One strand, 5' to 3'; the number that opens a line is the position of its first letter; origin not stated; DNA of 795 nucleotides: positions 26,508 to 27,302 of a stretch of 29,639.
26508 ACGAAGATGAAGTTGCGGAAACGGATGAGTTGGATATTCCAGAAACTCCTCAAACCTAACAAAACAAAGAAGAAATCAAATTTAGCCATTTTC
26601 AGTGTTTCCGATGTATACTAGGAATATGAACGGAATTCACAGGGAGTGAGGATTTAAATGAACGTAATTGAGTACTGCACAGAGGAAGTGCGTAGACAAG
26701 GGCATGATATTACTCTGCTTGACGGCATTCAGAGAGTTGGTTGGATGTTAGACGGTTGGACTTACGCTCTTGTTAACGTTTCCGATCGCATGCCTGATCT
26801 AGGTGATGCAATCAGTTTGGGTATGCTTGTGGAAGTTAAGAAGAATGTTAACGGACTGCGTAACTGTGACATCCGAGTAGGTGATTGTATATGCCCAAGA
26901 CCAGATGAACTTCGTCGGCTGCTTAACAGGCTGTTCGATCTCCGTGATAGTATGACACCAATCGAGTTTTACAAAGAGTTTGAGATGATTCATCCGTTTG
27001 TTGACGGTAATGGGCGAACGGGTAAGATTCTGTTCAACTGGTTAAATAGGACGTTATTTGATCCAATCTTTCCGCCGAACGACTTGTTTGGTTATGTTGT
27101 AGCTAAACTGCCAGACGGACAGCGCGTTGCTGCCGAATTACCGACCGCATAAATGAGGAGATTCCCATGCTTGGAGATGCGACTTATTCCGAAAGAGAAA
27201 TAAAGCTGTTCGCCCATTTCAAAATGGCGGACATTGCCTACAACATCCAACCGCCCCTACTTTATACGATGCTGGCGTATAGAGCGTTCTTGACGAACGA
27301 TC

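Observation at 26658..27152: Minimal Fic-domain protein with a variant active-site motif and no inhibitory helix motif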

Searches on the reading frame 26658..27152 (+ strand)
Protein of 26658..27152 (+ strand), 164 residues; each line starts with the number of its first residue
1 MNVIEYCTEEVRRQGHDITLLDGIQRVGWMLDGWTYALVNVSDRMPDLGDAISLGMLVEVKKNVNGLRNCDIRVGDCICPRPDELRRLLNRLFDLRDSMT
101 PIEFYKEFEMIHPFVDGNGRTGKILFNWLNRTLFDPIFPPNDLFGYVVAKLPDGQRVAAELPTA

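Call 4: search_protein_families(library=pfam, proteins=[window:26658-27152:+], max_evalue=1)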
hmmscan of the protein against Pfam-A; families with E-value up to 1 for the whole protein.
window:26658-27152:+ (164 aa): 1 family
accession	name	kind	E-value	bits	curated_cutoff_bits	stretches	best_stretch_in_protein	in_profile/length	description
PF02661.23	Fic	-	1.7e-10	42.1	24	1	66-129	22-92/93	Fic/DOC family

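Call 7: search_protein_families(library=phrogs, proteins=[window:26658-27152:+], max_evalue=0.01)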
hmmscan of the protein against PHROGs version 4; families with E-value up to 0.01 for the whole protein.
window:26658-27152:+ (164 aa): 3 families
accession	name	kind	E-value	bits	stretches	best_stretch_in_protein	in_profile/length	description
phrog_5978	-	unknown function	2.7e-08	34.3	1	107-130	195-218/364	-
phrog_11900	-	unknown function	3e-06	27.9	1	102-127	147-172/230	-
phrog_12747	-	unknown function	0.0026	18.4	1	103-129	129-155/211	-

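Call 8: find_homologous_proteins(query=window:26658-27149:+)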
Query window:26658-27149:+ (164 aa): 566 proteins with E <= 0.001 among 610 candidates; the best 120 are listed.
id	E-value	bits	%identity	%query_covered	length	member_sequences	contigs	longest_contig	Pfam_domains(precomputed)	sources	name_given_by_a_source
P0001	2.6e-109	380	100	100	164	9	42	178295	PF02661.24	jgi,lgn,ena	jgi:hypothetical protein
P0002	5.1e-64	233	67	90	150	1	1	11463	PF02661.24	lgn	-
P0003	3.5e-63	230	68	88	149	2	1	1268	PF02661.24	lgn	-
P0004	1.1e-62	229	67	91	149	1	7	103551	PF02661.24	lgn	-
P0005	7.0e-61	223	66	90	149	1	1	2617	PF02661.24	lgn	-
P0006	7.5e-60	219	63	88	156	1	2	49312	PF02661.24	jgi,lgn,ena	-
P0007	8.4e-59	216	63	88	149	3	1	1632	PF02661.24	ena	-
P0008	1.1e-58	216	66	90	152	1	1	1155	PF02661.24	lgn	-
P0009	1.2e-58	215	67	88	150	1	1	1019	PF02661.24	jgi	jgi:hypothetical protein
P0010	1.3e-58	215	64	91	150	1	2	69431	PF02661.24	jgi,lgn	jgi:hypothetical protein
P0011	4.3e-58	214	63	90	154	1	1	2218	PF02661.24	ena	-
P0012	2.5e-57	211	61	88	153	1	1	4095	PF02661.24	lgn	-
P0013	5.6e-57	210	64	90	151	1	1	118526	PF02661.24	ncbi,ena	-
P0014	7.1e-57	210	66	87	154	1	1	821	PF02661.24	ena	-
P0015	1.3e-56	209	62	91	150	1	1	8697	PF02661.24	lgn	-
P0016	1.5e-56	209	64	90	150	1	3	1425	PF02661.24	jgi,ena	-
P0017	1.7e-56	209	63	88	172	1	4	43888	PF02661.24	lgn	-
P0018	2.9e-56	208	62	89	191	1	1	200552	PF02661.24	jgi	jgi:hypothetical protein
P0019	4.3e-56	207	61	90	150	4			PF02661.24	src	-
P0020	4.7e-56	207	62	88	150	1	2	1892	PF02661.24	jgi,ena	jgi:hypothetical protein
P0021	4.9e-56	207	59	91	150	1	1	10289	PF02661.24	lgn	-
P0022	5.2e-56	207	62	90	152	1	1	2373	PF02661.24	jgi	jgi:hypothetical protein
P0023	6.5e-56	207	65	88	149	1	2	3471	PF02661.24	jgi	jgi:hypothetical protein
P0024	7.5e-56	206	66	88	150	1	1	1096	PF02661.24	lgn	-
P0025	1.2e-55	206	64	88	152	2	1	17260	PF02661.24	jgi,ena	-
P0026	1.5e-55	205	62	91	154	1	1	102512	PF02661.24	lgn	-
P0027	1.5e-55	205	63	87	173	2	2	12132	PF02661.24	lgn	-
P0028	1.8e-55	205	61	87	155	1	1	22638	PF02661.24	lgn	-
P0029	2.2e-55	205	64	87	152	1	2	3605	PF02661.24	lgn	-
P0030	2.4e-55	205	59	89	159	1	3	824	PF02661.24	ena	-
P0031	3.3e-55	204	63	88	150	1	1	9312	PF02661.24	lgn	-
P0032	3.7e-55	204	59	88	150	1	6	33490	PF02661.24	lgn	-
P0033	3.9e-55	204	59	90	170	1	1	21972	PF02661.24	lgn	-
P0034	6.7e-55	203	61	88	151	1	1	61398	PF02661.24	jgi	jgi:Fic/DOC family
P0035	6.8e-55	203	63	88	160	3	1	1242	PF02661.24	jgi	-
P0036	7.1e-55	203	61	90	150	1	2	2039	PF02661.24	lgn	-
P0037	7.8e-55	203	61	91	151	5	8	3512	PF02661.24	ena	-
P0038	1.3e-54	202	61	87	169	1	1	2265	PF02661.24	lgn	-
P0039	1.5e-54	202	59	90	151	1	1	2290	PF02661.24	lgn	-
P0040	2.1e-54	202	61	89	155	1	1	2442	PF02661.24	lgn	-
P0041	2.9e-54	201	62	90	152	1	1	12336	PF02661.24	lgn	-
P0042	3.8e-54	201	63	88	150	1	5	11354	PF02661.24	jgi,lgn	jgi:hypothetical protein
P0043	4.3e-54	201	62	89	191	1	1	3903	PF02661.24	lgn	-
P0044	5.5e-54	200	61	87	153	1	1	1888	PF02661.24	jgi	-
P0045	6.2e-54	200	61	88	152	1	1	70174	PF02661.24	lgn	-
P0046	6.2e-54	200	63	90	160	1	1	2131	PF02661.24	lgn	-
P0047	7.8e-54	200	62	90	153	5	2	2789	PF02661.24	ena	-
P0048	9.2e-54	200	59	90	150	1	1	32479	PF02661.24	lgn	-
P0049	1.2e-53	199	63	88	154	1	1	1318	PF02661.24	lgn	-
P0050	1.5e-53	199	62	88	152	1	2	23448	PF02661.24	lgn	-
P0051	1.5e-53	199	61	89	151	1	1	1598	PF02661.24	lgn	-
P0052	2.6e-53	198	59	90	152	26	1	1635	PF02661.24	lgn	-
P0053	2.8e-53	198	59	88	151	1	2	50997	PF02661.24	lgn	-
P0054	2.9e-53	198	62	88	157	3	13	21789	PF02661.24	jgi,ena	jgi:hypothetical protein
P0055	3.2e-53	198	59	88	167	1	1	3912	PF02661.24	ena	-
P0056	3.2e-53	198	60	91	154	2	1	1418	PF02661.24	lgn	-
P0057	3.7e-53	198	63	88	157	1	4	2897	PF02661.24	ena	-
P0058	3.8e-53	198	61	90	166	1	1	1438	PF02661.24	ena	-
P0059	4.8e-53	197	60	90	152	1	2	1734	PF02661.24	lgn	-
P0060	5.5e-53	197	60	88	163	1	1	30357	PF02661.24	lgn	-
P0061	5.7e-53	197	61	88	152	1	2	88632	PF02661.24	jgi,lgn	jgi:hypothetical protein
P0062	6.7e-53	197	61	88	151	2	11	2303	PF02661.24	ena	-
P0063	8.4e-53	197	61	88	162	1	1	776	PF02661.24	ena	-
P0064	1.0e-52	196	61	91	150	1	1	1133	PF02661.24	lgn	-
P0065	1.1e-52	196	60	90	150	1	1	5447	PF02661.24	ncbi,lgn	-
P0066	1.1e-52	196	60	90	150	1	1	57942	PF02661.24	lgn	-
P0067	1.2e-52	196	57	96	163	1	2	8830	PF02661.24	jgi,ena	-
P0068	1.3e-52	196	63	88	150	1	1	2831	PF02661.24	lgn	-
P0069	1.5e-52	196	61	91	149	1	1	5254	PF02661.24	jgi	jgi:hypothetical protein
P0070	1.8e-52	195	57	90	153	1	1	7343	PF02661.24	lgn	-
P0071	2.2e-52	195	59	90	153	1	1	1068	PF02661.24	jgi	jgi:hypothetical protein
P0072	2.7e-52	195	60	90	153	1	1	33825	PF02661.24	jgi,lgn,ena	-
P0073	2.9e-52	195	62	88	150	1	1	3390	PF02661.24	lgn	-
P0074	3.1e-52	195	59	88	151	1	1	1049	PF02661.24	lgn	-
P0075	3.5e-52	194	60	87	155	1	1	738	PF02661.24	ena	-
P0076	5.0e-52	194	59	88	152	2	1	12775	PF02661.24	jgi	jgi:hypothetical protein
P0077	5.2e-52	194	59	91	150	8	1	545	PF02661.24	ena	-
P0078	6.4e-52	194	58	91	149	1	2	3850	PF02661.24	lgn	-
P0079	7.2e-52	193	61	88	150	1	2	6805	PF02661.24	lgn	-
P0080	7.2e-52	193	59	90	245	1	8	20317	PF02661.24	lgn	-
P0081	7.5e-52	193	64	87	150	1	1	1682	PF02661.24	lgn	-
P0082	8.4e-52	193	59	87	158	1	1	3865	PF02661.24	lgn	-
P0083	8.6e-52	193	60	88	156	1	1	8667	PF02661.24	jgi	jgi:hypothetical protein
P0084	9.2e-52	193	60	88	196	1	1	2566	PF02661.24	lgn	-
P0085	9.6e-52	193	62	90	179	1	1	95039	PF02661.24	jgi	jgi:Fic/DOC family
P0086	1.1e-51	193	59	91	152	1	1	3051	PF02661.24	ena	-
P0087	1.1e-51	193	64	88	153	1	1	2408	PF02661.24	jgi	jgi:hypothetical protein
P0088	1.1e-51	193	59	90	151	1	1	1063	PF02661.24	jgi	jgi:hypothetical protein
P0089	1.2e-51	193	59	90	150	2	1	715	PF02661.24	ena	-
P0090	1.2e-51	193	60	89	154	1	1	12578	PF02661.24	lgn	-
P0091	1.3e-51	193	61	88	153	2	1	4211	PF02661.24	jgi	jgi:hypothetical protein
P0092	1.5e-51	192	58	88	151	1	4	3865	PF02661.24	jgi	jgi:hypothetical protein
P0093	1.6e-51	192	59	88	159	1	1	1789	PF02661.24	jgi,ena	-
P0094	1.8e-51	192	58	90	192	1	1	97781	PF02661.24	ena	-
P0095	2.0e-51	192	60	87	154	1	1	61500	PF02661.24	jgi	jgi:hypothetical protein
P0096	2.1e-51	192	59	88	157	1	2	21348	PF02661.24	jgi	jgi:hypothetical protein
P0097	2.3e-51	192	57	90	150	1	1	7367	PF02661.24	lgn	-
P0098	3.1e-51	191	59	88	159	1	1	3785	PF02661.24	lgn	-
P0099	3.2e-51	191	60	88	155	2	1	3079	PF02661.24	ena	-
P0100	5.0e-51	191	61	88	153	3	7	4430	PF02661.24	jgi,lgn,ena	jgi:Fic/DOC family protein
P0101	5.2e-51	191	60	88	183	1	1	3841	PF02661.24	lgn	-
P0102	5.8e-51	191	59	88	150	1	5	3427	PF02661.24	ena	-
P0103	5.8e-51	191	60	88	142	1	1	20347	PF02661.24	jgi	jgi:hypothetical protein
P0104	5.9e-51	191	61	88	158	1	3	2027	PF02661.24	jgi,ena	-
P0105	5.9e-51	191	60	81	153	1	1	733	PF02661.24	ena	-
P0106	6.5e-51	190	59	90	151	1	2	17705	PF02661.24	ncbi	-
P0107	6.6e-51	190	58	90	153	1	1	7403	PF02661.24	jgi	jgi:hypothetical protein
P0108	6.8e-51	190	58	88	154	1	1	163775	PF02661.24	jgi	jgi:hypothetical protein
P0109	8.1e-51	190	56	90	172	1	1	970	PF02661.24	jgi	jgi:hypothetical protein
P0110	9.1e-51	190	61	88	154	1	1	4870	PF02661.24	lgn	-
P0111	9.4e-51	190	61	88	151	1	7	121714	PF02661.24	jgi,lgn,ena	jgi:hypothetical protein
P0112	1.0e-50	190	62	88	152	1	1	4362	PF02661.24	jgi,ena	-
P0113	1.1e-50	190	60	83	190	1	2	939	PF02661.24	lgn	-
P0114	1.2e-50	189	59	87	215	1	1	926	PF02661.24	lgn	-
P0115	1.6e-50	189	59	87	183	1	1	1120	PF02661.24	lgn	-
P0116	1.8e-50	189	60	87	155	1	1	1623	PF02661.24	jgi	-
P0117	2.1e-50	189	56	89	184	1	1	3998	PF02661.24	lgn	-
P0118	2.2e-50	189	58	88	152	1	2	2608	PF02661.24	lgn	-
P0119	2.4e-50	189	58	88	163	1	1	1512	PF02661.24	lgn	-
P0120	2.7e-50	188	58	91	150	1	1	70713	PF02661.24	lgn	-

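Call 9: search_dna_similar(query=window:26658-27149:+, collection=phages, mode=protein, max_evalue=0.001, max_rows=30)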
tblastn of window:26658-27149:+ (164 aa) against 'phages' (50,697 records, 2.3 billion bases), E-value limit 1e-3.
Records with a match: 2; places in all: 2; records where one place covers at least 80% of the query: 0.
Best place of each record, by identity: <60% 2.
By first word of the organism name: Listeria 2.
By host as written in the record: Listeria monocytogenes 2.
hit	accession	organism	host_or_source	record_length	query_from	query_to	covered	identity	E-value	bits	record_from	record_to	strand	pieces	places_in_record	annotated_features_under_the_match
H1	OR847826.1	Listeria phage LM 4-11-1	Listeria monocytogenes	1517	100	140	25%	51.2%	5e-4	45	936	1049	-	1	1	record has no annotation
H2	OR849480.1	Listeria phage LM 4-14-1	Listeria monocytogenes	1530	100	140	25%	51.2%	5e-4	45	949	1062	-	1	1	record has no annotation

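Call 10: search_solved_structures(query=window:26658-27149:+, max_evalue=1, show_alignments=3)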
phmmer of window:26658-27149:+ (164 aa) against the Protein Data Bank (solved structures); distinct sequences matched with E-value up to 1: 48.
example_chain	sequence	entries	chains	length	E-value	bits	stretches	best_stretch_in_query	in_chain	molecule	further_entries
9yz5_A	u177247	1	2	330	0.0001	25.2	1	67-129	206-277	Protein adenylyltransferase FICD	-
6i7h_A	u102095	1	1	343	0.00011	25.1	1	67-129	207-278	Adenosine monophosphate-protein transferase FICD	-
6i7i_A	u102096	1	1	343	0.00011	25.1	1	67-129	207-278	Adenosine monophosphate-protein transferase FICD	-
6i7g_A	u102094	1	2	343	0.00011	25.1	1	67-129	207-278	Adenosine monophosphate-protein transferase FICD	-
6i7j_A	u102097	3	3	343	0.00011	25.1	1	67-129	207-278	Adenosine monophosphate-protein transferase FICD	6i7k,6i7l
4u04_A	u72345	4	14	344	0.00011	25.1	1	67-129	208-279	Adenosine monophosphate-protein transferase FICD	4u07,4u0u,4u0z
4u0s_A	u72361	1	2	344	0.00011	25.1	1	67-129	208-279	Adenosine monophosphate-protein transferase FICD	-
6zmd_B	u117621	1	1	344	0.00011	25.1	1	67-129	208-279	Protein adenylyltransferase FICD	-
9tc4_A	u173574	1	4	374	0.00013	24.9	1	105-153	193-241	Protein adenylyltransferase SoFic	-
3eqx_A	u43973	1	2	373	0.00013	24.9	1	105-153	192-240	FIC DOMAIN CONTAINING TRANSCRIPTIONAL REGULATOR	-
9tch_A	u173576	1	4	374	0.00013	24.9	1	105-153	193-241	Protein adenylyltransferase SoFic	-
9tcl_B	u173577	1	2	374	0.00013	24.9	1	105-153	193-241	Protein adenylyltransferase SoFic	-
3zec_A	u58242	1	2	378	0.00013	24.9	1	105-153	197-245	ADENOSINE MONOPHOSPHATE-PROTEIN TRANSFERASE SOFIC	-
3zcn_A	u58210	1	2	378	0.00013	24.9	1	105-153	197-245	ADENOSINE MONOPHOSPHATE-PROTEIN TRANSFERASE SOFIC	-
5jj6_A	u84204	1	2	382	0.00038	23.4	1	103-142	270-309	Adenosine monophosphate-protein transferase FICD homolog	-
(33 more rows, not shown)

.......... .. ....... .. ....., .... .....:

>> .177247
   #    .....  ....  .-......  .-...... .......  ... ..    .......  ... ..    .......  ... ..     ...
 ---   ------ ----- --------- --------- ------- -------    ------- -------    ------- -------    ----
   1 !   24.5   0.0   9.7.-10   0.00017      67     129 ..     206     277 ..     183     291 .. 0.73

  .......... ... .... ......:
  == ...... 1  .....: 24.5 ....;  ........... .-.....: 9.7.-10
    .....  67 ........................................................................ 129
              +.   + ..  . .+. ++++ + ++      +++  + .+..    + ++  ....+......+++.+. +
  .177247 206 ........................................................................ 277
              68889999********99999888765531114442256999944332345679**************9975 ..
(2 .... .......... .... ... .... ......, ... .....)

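Call 14: find_encoding_contigs(protein=P0001, flank=10000, max_places=4)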
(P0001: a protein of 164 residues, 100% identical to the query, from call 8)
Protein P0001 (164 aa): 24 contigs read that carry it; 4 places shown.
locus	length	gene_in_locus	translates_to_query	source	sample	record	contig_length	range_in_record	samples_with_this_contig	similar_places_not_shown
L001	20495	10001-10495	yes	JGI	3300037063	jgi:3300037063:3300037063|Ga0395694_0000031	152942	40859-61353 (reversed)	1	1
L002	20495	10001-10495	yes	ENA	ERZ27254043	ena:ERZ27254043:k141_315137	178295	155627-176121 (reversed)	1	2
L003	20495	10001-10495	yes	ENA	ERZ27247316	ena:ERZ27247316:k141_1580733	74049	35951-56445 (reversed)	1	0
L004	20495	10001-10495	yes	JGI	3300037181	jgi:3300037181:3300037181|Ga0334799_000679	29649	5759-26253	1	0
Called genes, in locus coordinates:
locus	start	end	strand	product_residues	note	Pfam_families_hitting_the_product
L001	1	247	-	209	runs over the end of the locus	-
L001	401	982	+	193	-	-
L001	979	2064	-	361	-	-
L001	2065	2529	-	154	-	-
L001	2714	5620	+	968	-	-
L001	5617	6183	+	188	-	-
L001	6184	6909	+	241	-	-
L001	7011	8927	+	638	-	PF17975:RNR_Alpha (weak), PF02867:Ribonuc_red_lgC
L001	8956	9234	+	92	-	-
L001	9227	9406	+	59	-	-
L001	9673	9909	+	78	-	-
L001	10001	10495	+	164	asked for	PF02661:Fic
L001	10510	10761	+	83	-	-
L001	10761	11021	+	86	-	PF24835:DUF7717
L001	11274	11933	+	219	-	PF04542:Sigma70_r2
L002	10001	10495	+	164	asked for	PF02661:Fic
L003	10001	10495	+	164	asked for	PF02661:Fic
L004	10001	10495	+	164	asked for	PF02661:Fic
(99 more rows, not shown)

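Call 17: find_related_loci(query=A1, collection=genome_contigs, flank=6000)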
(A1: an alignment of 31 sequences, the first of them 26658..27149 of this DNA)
Query A1 (164 aa) in genome_contigs; peptide patterns used: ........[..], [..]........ (x = any residue, [..] = any of these).
600 stretches matched a pattern (row limit reached: there are more); 303 encode a relative of the query (tblastn E <= 1e-3); the best 80 are kept; 80 distinct loci.
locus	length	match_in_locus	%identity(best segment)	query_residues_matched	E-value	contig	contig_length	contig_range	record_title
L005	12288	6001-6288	34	59-143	1e-10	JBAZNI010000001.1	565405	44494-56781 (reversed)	MAG: Candidatus Pacearchaeota archaeon isolate SO_2017_LW4_63 scaffold_44_c1_LW137-91_2017, whole genome shotgun sequenc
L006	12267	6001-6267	34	68-146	8e-10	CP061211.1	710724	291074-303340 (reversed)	MAG: Candidatus Pacearchaeota archaeon isolate Pace33H chromosome, complete genome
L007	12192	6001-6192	40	70-129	3e-9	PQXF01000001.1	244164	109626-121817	MAG: Candidatus Methanogaster sp. isolate E20ANME2 NODE_1_length_244164_cov_17.9918, whole genome shotgun sequence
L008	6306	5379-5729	29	20-154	3e-9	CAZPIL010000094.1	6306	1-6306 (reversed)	MAG TPA_asm: uncultured Nitrososphaera sp. isolate SRP284430_co1_57 genome assembly, contig: NODE_10613_length_6306_cov_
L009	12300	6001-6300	37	72-160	4e-9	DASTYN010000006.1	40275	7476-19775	MAG TPA_asm: Candidatus Lumbricidophila sp. isolate SMAG_U2443 k141_455161, whole genome shotgun sequence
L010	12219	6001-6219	36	72-140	4e-9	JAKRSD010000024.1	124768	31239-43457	MAG: Flavobacteriales bacterium isolate MS006 bin-006_23, whole genome shotgun sequence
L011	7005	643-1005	30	40-142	6e-9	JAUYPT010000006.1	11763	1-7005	MAG: Nanoarchaeota archaeon isolate C4_metabat.bin.53 C4_k141_537815, whole genome shotgun sequence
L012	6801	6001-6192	38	72-128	6e-9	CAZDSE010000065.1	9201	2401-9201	MAG TPA_asm: uncultured bacterium isolate binchicken_co125_1166 genome assembly, contig: NODE_15325_length_9201_cov_3.44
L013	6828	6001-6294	31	61-147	8e-9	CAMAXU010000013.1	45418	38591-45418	MAG: Rickettsia typhi isolate ME-21oct19-9 genome assembly, contig: ME-21oct19-C998, whole genome shotgun sequence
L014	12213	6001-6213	37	66-129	1e-8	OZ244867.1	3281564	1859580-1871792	MAG: Arenicellales bacterium isolate fc3f0915-ecf4-4811-8bf2-63c63896915f genome assembly, chromosome: 1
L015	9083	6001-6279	34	62-144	1e-8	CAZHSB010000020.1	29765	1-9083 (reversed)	MAG TPA_asm: uncultured Bdellovibrionales bacterium isolate SRP192927_co1_903 genome assembly, contig: NODE_2695_length_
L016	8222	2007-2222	35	61-125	1e-8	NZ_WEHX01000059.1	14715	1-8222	Sutterella seckii strain ASD393 NODE_59_length_14715_cov_170.262999, whole genome shotgun sequence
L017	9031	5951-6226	33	62-144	2e-8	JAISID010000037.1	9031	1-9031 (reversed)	MAG: Holosporales bacterium isolate Hm464_bin42 k119_2308442, whole genome shotgun sequence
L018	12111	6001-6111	55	104-143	2e-8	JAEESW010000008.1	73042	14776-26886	MAG: bacterium isolate Tb.RUG.391 NODE_996_length_73042_cov_1.612028, whole genome shotgun sequence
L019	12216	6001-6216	38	80-143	5e-8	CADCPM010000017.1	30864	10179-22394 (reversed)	MAG: uncultured Coriobacteriaceae bacterium isolate RUG14867 genome assembly, contig: RUG14867_asm_17, whole genome shot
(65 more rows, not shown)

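Call 18: find_related_loci(query=A1, collection=viral_contigs, flank=5000)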
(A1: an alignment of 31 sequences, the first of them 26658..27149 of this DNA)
Query A1 (164 aa) in viral_contigs; peptide patterns used: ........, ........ (x = any residue, [..] = any of these).
599 stretches matched a pattern (row limit reached: there are more); 317 encode a relative of the query (tblastn E <= 1e-3); the best 80 are kept; 80 distinct loci.
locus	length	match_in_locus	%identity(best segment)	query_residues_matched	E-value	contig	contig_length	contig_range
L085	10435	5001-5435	61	1-145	7e-54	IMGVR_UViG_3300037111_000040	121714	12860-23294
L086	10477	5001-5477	56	1-149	9e-51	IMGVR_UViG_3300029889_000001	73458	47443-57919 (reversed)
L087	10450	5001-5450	49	1-148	1e-44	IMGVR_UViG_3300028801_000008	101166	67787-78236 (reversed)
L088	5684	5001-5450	49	1-148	1e-44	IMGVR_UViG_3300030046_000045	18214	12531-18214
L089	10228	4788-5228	51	2-148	4e-44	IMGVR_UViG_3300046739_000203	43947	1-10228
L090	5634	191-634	47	2-148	5e-44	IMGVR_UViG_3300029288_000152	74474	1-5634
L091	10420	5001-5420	39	1-141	1e-24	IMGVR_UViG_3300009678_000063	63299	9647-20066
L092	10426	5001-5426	37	1-145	3e-23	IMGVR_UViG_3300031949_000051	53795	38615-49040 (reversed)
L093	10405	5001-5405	37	2-141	3e-22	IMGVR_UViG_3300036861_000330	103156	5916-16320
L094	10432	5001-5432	41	1-142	2e-21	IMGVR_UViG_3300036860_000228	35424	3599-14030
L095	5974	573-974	35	3-141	9e-20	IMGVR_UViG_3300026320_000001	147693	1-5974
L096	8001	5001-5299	49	1-148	5e-18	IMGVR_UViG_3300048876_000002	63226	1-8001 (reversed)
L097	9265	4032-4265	49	54-129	3e-17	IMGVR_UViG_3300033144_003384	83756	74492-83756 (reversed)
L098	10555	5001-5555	32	1-141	3e-17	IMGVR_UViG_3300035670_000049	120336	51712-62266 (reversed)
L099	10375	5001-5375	35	23-141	2e-16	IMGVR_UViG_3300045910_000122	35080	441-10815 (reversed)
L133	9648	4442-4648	29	61-129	2e-8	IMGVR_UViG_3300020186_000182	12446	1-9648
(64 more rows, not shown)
